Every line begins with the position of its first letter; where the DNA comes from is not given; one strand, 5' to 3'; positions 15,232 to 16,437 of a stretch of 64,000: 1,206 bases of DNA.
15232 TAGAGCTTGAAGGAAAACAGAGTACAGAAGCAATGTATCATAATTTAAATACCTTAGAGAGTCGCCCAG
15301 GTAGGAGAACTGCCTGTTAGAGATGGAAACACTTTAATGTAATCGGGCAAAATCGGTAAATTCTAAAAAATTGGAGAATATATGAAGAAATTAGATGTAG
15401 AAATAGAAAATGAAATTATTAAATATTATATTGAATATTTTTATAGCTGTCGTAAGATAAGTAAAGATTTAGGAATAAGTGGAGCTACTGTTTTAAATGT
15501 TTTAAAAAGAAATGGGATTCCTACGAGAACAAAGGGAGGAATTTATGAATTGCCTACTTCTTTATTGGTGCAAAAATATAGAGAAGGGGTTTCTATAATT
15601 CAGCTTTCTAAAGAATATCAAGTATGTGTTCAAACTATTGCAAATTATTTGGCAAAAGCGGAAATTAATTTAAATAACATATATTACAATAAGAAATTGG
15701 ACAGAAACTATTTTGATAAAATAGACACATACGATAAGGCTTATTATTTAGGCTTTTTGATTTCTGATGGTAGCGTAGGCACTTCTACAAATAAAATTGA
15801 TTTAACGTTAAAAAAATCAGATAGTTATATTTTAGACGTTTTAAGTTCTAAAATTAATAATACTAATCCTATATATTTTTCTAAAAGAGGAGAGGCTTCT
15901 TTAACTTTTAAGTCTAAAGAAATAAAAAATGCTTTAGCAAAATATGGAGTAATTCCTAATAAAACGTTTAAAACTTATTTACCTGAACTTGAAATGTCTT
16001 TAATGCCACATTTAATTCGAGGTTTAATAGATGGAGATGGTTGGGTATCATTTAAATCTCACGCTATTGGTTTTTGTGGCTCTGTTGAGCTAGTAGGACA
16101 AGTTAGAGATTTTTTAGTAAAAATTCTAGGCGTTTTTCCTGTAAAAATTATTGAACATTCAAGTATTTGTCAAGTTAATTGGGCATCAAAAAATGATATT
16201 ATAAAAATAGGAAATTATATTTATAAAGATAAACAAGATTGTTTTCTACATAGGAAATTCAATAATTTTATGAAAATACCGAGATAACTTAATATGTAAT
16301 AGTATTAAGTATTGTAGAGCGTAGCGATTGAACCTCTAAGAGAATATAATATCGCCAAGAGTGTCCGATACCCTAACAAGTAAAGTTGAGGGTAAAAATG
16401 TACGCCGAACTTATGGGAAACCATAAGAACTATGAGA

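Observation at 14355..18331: nrdD (class III ribonucleotide reductase) split into four exons by three group I-like introns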

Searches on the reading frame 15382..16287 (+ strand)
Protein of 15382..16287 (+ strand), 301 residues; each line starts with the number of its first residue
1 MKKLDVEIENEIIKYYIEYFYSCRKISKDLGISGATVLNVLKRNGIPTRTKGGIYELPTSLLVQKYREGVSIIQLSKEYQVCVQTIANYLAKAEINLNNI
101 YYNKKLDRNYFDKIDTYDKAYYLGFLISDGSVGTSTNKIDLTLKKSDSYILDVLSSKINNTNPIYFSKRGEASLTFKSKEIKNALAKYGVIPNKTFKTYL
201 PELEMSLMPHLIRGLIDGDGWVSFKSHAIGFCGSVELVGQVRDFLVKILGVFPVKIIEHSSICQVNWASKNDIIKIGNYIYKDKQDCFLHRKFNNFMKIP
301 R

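Call 7: search_protein_families(library=pfam, proteins=[window:15382-16287:+], max_evalue=0.01)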
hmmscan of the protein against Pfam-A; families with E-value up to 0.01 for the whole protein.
window:15382-16287:+ (301 aa): 7 families
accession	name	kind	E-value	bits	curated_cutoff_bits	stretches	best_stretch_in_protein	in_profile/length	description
PF18024.7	HTH_50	-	1.3e-07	31.6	27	1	7-46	10-49/50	Helix-turn-helix domain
PF14528.11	LAGLIDADG_3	-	0.00022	21.9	22.5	0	211-230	6-25/82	LAGLIDADG-like domain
PF13384.12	HTH_23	-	0.0009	19.4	24.6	0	21-43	18-40/50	Homeodomain-like domain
PF13551.12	HTH_29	-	0.0012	19.4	28.1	0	63-91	5-34/64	Winged helix-turn helix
PF04967.18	HTH_10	-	0.0089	16.3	23.1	0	23-43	26-46/53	HTH DNA binding domain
PF13936.12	HTH_38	-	0.009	16.2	27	0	21-44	21-44/44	Helix-turn-helix domain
PF13518.12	HTH_28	-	0.0097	16.4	25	0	62-92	5-35/52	Helix-turn-helix domain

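Call 54: search_solved_structures(query=window:15382-16284:+, max_evalue=1)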
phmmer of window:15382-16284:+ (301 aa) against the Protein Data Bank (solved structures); distinct sequences matched with E-value up to 1: 8.
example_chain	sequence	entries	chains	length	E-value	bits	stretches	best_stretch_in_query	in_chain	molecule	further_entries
2dch_X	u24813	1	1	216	0.02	17.3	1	123-223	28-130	putative homing endonuclease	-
4bbd_A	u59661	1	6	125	0.24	13.7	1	101-162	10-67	N1L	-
1g2h_A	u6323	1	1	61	0.29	13.5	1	9-46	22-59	TRANSCRIPTIONAL REGULATORY PROTEIN TYRR HOMOLOG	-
4bbc_A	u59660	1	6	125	0.34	13.2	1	101-164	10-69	N1L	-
2uxe_A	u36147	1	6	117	0.38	13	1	101-162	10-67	HYPOTHETICAL PROTEIN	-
9y6o_A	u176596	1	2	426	0.5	12.7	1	162-228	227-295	Minor fimbrium subunit Mfa1 C-terminal domain-containing protein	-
5yqr_A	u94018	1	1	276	0.71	12.2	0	74-129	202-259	Endolysin/Membrane-anchored lipid-binding protein LAM6 fusion protein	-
4bbb_A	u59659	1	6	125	0.89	11.8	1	101-162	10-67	N1L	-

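Call 55: find_homologous_proteins(query=window:15382-16284:+, max_evalue=0.00001)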
Query window:15382-16284:+ (301 aa): 356 proteins with E <= 0.00001 among 1413 candidates; the best 120 are listed.
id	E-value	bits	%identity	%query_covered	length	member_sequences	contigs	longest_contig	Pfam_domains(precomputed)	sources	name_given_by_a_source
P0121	6.7e-196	667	100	100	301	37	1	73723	PF18024.8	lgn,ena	-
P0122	1.3e-99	351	55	100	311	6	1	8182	PF13384.13,PF13936.13,PF13518.13,PF02796.22,PF03374.20,PF13542.13,PF14528.12,PF04218.20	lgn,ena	-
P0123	2.0e-97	344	54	99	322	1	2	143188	PF13384.13,PF13551.13,PF13518.13,PF02796.22,PF18024.8,PF01710.23,PF04218.20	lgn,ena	-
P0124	1.5e-89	318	51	99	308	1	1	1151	PF13384.13,PF13518.13,PF02796.22,PF14528.12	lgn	-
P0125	3.0e-89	317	54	99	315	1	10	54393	PF13384.13,PF13936.13,PF02796.22,PF00196.26,PF01710.23,PF04218.20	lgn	-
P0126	2.4e-87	311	51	99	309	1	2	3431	PF13384.13,PF02796.22,PF14528.12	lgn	-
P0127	3.6e-87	310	48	99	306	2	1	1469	PF14528.12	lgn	-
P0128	9.8e-87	309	49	99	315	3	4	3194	-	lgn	-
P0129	1.0e-86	309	50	99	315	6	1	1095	PF13384.13,PF13936.13,PF13518.13,PF14528.12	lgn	-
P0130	1.2e-86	309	55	89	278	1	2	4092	PF02796.22,PF14528.12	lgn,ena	-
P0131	6.5e-86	306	50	99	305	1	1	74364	PF14528.12,PF04218.20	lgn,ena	-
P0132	1.2e-84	302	51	100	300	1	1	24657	PF13384.13,PF13936.13,PF13518.13,PF14528.12,PF08281.19,PF06056.19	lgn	-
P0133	1.9e-84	301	48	99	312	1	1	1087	PF13384.13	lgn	-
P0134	3.2e-84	301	49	98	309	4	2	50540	PF13384.13,PF13518.13,PF02796.22,PF14528.12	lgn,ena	-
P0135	3.3e-84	301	49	99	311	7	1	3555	PF13384.13,PF13518.13,PF02796.22,PF14528.12,PF04218.20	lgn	-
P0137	1.3e-83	299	49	99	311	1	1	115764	PF13384.13,PF13518.13,PF02796.22,PF14528.12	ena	-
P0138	1.4e-83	299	49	99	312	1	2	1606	PF13384.13,PF13518.13,PF14528.12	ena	-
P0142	3.5e-83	297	48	99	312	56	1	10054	PF13384.13,PF14528.12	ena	-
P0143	7.6e-83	296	48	99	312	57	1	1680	PF02796.22,PF14528.12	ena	-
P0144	8.0e-83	296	48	99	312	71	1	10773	PF13384.13,PF14528.12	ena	-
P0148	2.4e-82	294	49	99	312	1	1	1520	PF02796.22,PF14528.12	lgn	-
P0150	4.8e-82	293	48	99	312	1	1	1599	PF13384.13,PF14528.12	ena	-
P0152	5.6e-82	293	49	100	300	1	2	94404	PF13384.13,PF01710.23,PF14528.12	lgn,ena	-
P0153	5.6e-82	293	48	100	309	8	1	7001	PF14528.12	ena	-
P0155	8.0e-82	293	48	99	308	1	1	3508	PF14528.12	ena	-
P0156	8.0e-82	293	47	99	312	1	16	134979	PF14528.12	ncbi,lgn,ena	-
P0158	1.1e-81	292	49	99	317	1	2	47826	PF13384.13,PF14528.12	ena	-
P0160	1.4e-81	292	48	99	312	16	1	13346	PF25787.2,PF13384.13,PF14528.12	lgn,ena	-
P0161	1.6e-81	292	48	99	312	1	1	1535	PF13384.13,PF13518.13,PF14528.12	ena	-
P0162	1.8e-81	292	48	99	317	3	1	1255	PF13384.13,PF14528.12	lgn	-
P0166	3.3e-81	291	47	99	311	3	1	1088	PF13384.13,PF13518.13,PF02796.22,PF14528.12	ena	-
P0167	3.4e-81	291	47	99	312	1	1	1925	PF14528.12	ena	-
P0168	3.5e-81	291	48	99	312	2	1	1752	PF13384.13,PF13518.13,PF14528.12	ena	-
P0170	4.6e-81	290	47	99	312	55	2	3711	PF14528.12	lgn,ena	-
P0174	1.1e-80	289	48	99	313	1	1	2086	PF13384.13,PF14528.12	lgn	-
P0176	1.2e-80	289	46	99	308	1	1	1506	PF18024.8,PF14528.12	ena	-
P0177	1.5e-80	288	47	99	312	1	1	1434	PF14528.12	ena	-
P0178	2.1e-80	288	47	99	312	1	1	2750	PF13384.13,PF14528.12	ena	-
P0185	8.3e-80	286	48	100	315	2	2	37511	PF13384.13,PF13518.13,PF14528.12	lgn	-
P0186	1.2e-79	286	49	91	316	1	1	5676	PF14528.12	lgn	-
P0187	1.6e-79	285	47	99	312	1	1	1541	PF14528.12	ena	-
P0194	2.8e-79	284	49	99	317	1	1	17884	PF13518.13,PF01710.23,PF14528.12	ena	-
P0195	3.0e-79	284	47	99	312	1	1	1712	PF13384.13,PF14528.12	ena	-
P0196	3.8e-79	284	47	99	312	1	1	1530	PF14528.12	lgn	-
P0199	1.3e-78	282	48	99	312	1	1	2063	PF14528.12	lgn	-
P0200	1.3e-78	282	47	99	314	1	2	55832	PF13384.13,PF13542.13,PF14528.12,PF04218.20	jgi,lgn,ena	-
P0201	1.4e-78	282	47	99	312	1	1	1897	PF14528.12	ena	-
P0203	1.8e-78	282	47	99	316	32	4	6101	PF13384.13,PF13936.13,PF02796.22,PF14528.12,PF04218.20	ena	-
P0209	2.8e-78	281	47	99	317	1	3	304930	PF14528.12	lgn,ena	-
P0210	4.8e-78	280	49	92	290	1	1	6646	PF14528.12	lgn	-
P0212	9.8e-78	279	50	92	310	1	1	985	PF02796.22,PF14528.12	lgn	-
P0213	2.2e-77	278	47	92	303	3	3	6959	PF14528.12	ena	-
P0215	4.0e-77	277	49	98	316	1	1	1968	PF14528.12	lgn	-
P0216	8.3e-77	276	48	99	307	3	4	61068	PF13384.13,PF02796.22,PF13542.13,PF14528.12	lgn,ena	-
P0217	9.8e-77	276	48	99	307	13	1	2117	PF13384.13,PF13551.13,PF13518.13,PF14528.12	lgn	-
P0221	6.3e-76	273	45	92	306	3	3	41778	PF13384.13,PF02796.22,PF14528.12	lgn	-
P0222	1.1e-75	273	50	87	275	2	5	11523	PF14528.12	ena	-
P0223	1.1e-75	273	52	81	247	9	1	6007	PF14528.12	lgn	-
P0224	1.2e-75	272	48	99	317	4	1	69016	PF13384.13,PF13518.13,PF00196.26,PF14528.12,PF04218.20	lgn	-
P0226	2.3e-75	272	47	89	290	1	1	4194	PF14528.12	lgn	-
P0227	8.0e-75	270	48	99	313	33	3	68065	PF19575.6,PF13384.13,PF13936.13,PF14528.12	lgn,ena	-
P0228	1.0e-74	269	44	98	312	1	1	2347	PF25787.2,PF13384.13,PF13518.13,PF02796.22,PF13542.13,PF14528.12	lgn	-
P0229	3.0e-74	268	46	99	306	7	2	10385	PF13384.13,PF14528.12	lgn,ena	-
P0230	3.7e-74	268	47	99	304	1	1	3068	PF25787.2,PF13384.13,PF13936.13,PF13518.13,PF14528.12,PF04218.20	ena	-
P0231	4.7e-74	267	44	99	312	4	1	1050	PF13384.13,PF13518.13,PF02796.22,PF14528.12,PF04218.20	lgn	-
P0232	2.2e-73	265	47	99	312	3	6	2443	PF25787.2,PF13384.13,PF13936.13,PF15978.12,PF13518.13,PF14528.12,PF04218.20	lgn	-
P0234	1.6e-72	262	43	98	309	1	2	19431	PF13384.13,PF13518.13,PF02796.22,PF00196.26,PF14528.12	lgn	-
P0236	1.1e-71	259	44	99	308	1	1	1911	PF14528.12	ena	-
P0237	1.1e-71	259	48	99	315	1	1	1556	PF13384.13,PF02796.22,PF14528.12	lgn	-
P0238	1.4e-71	259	45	99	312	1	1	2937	PF13384.13,PF13518.13,PF14528.12,PF04218.20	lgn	-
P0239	1.9e-71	259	45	99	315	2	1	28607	PF13384.13,PF02796.22,PF14528.12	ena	-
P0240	3.8e-71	258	45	99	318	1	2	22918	PF13384.13,PF13518.13,PF02796.22,PF14528.12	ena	-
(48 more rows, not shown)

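Call 57: search_solved_structures(query=A3, max_evalue=0.1)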
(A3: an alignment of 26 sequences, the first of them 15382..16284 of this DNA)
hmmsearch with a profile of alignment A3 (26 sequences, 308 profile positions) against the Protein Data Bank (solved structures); distinct sequences matched with E-value up to 0.1: 19.
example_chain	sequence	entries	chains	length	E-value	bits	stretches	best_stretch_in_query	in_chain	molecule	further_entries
2dch_X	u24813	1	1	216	3.1e-07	32.9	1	120-249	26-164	putative homing endonuclease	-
6ft5_A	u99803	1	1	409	1.2e-05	27.7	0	206-240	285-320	alphaRep A3_A3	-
2lvs_A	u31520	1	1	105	0.0014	20.9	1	12-95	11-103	Putative uncharacterized protein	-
4wt0_B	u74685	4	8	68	0.003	19.8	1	7-57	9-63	Response regulator receiver domain protein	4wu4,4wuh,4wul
4wsz_A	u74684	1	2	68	0.0044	19.2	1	7-57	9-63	Response regulator receiver domain protein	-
6urs_A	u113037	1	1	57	0.0046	19.2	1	2-45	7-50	Sleeping Beauty transposase PAI subdomain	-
7ve4_A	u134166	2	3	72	0.0069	18.6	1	6-61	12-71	DNA-binding response regulator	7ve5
2rnj_A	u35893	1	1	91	0.014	17.6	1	6-61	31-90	Response regulator protein vraR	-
7x1k_A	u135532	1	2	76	0.015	17.5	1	6-57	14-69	Chemotaxis protein CheY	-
3ltj_A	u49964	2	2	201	0.017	17.3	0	207-240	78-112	AlphaRep-4 | bA3-2: binder of A3 protein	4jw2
2m8e_A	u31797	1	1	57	0.019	17.2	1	2-45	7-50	SLEEPING BEAUTY TRANSPOSASE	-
3ltm_A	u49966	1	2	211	0.024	16.8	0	207-240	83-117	Alpha-Rep4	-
5hev_A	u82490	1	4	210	0.027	16.7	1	7-57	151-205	Response regulator protein VraR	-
7qsu_A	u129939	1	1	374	0.033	16.4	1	117-277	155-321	V-ATPase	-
7qss_A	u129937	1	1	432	0.044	16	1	117-277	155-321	V-type ATP synthase alpha chain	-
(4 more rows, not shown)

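Call 60: list_cluster_members(proteins=[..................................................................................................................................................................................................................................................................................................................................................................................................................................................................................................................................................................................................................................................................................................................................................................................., P0001, P0121])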
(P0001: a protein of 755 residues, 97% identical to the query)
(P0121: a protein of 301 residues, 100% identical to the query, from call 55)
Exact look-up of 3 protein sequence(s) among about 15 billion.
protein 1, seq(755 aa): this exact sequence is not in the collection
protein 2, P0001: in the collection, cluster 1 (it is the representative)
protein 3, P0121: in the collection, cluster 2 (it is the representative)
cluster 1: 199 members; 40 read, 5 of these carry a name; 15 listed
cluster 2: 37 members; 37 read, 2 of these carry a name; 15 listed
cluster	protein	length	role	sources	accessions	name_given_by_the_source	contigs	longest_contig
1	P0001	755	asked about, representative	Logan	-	-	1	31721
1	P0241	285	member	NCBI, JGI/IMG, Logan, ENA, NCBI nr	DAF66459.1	ribonucleoside-triphosphate reductase | MAG TPA: anaerobic ribonucleoside triphosphate reductase [Caudoviricetes sp.]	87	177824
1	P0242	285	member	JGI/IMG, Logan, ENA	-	ribonucleoside-triphosphate reductase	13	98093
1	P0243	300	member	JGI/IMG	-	anaerobic ribonucleoside-triphosphate reductase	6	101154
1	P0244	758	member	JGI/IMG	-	ribonucleoside-triphosphate reductase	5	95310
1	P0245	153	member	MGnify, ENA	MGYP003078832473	FL=1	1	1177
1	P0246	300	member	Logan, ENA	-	-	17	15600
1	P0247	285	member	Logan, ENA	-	-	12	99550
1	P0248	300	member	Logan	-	-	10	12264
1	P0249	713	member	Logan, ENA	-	-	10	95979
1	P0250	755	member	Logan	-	-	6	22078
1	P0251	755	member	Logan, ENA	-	-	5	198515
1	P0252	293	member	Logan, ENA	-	-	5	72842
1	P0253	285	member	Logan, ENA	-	-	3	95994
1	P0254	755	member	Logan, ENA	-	-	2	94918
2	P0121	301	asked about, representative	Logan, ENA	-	-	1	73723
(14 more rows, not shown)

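Call 63: predict_structure(alignment_id=A3)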
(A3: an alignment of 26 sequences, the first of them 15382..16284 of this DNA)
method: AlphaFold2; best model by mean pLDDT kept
length: 301 residues; sequences in the alignment: 26
mean_pLDDT: 89.3   pTM: 0.73
mean pLDDT of the five models: 89.3, 88.5, 88.4, 86.8, 85.0
residues with pLDDT >= 90: 176; 70-90: 105; 50-70: 19; < 50: 1
segments of 3 or more residues with pLDDT < 50: none
pLDDT, mean of each block of 10 residues (from residue 1): 82 83 84 87 76 67 87 83 85 80 87 97 94 89 96 96 92 94 91 75 97 96 96 94 98 95 94 98 92 95 77
secondary structure, 60 per line:
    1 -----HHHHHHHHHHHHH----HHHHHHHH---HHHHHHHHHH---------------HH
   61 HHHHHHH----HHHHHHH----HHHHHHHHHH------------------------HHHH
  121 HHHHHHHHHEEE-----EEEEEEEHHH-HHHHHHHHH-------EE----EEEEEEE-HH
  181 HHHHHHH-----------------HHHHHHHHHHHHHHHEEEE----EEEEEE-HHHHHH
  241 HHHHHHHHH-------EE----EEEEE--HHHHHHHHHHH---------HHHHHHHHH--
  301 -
elements in order: H6-18 H23-30 H34-43 H59-67 H72-78 H83-92 H117-129 E130-132 E138-144 H149-157 E171-177 H179-187 H205-219 E220-223 E228-233 H235-249 E263-267 H270-280 H290-298

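Call 66: fold_search(model_id=the predicted structure, library=pdb)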
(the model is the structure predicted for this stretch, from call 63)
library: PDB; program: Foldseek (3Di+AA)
matches with E <= 10: 950; with E <= 0.001: 68
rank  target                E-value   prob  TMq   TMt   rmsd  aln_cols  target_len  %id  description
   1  7qsu                  1.0e-06  1.00  0.46  0.38   3.2       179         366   20  Crystal structure of homing endonuclease-associated TliVMA intein (C1A, d333-339) (released 2022-03-30)
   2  7qss                  1.3e-06  1.00  0.45  0.33   2.9       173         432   21  Crystal structure of homing endonuclease-associated TliVMA intein (C1A) (released 2022-03-30)
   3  4lq0_A                3.8e-06  1.00  0.40  0.40   8.2       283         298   13  Crystal structure of the I-LtrWI LAGLIDADG homing endonuclease bound to target DNA. (released 2014-07-16)
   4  1dq3                  5.9e-06  1.00  0.48  0.33   4.7       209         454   18  CRYSTAL STRUCTURE OF AN ARCHAEAL INTEIN-ENCODED HOMING ENDONUCLEASE PI-PFUI (released 2000-07-05)
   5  5esp_A                5.9e-06  1.00  0.44  0.45   6.9       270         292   13  Crystal Structure of LAGLIDADG Meganuclease I-PanMI with coordinated Calcium ions (released 2016-03-30)
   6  4yit_D                1.0e-05  1.00  0.43  0.47   9.6       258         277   11  Crystal Structure of LAGLIDADG Meganuclease I-AabMI Bound to Uncleaved DNA (released 2016-03-23)
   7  3mxa_A                1.1e-05  1.00  0.40  0.40   9.2       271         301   12  Molecular basis of engineered meganuclease targeting of the endogenous human RAG1 locus (released 2010-10-06)
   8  5e63_A                1.3e-05  1.00  0.38  0.39  11.8       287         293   14  K262A mutant of I-SmaMI (released 2016-01-13)
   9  4lox_A                1.6e-05  1.00  0.40  0.40   7.6       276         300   14  Crystal structure of the I-SmaMI LAGLIDADG homing endonuclease bound to cleaved DNA (released 2014-09-24)
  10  5esp_B                1.9e-05  1.00  0.44  0.46   6.4       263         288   13  Crystal Structure of LAGLIDADG Meganuclease I-PanMI with coordinated Calcium ions (released 2016-03-30)
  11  11qf_B                1.9e-05  1.00  0.41  0.41   7.5       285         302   14  I-PnoMI with solubilizing mutations (released 2026-03-25)
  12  5e5o_A                2.0e-05  1.00  0.41  0.42   6.6       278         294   12  I-SmaMI bound to uncleaved DNA target in the presence of Calcium ions (released 2016-01-13)
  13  4z20_D                2.9e-05  1.00  0.42  0.43   9.6       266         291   15  Crystal Structure of Meganuclease I-SmaMI Bound to Uncleaveable DNA with a TTGT Central Four (released 2016-03-30)
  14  5e67_A                2.9e-05  1.00  0.43  0.43   9.4       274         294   12  K103A/K262A double mutant of I-SmaMI (released 2016-01-13)
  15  1p8k_Z                3.0e-05  1.00  0.42  0.49   7.4       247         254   14  The structure and DNA recognition of a bifunctional homing endonuclease and group I intron splicing factor (released 2004-01-20)
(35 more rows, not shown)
